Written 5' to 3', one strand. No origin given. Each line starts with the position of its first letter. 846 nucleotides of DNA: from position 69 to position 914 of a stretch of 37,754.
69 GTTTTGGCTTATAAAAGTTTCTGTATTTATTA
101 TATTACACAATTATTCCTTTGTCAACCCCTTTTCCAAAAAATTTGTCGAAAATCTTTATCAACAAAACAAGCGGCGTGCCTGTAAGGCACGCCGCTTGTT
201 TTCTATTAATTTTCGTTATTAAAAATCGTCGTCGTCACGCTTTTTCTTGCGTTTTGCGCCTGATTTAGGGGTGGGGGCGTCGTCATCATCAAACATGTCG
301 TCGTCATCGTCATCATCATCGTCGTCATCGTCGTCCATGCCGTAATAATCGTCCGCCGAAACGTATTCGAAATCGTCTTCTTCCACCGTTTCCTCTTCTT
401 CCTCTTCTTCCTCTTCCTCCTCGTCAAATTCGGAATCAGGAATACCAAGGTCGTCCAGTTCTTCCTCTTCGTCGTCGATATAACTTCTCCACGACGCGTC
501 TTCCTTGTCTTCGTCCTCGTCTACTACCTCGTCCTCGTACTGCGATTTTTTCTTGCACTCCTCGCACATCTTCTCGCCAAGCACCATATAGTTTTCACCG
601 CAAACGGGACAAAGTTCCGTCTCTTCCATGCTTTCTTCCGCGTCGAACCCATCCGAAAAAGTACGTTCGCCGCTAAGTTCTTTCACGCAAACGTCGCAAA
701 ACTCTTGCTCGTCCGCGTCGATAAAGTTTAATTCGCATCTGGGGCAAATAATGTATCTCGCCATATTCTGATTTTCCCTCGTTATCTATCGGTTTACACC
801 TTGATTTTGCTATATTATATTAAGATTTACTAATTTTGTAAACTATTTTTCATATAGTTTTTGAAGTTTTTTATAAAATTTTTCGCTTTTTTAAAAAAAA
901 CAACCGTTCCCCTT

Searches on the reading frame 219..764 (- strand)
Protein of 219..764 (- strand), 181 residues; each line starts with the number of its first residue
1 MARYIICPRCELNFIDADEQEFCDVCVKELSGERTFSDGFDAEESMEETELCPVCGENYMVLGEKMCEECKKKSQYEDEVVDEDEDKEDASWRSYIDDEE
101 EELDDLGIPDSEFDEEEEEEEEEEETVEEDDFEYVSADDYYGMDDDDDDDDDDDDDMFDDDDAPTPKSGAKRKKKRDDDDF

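Call 30: find_encoding_contigs(protein=window:219-764:-, flank=10000, max_places=4)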
Protein window:219-764:- (181 aa): 3 contigs read that carry it; 2 places shown.
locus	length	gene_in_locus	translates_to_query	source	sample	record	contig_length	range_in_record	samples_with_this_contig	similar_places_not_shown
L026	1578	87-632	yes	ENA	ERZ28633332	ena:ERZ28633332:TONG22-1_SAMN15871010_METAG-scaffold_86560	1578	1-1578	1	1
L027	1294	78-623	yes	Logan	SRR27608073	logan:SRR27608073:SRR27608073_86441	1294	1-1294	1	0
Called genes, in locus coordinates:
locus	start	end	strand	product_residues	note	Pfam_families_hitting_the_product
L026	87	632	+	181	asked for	-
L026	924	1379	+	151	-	-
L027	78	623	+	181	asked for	-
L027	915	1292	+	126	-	?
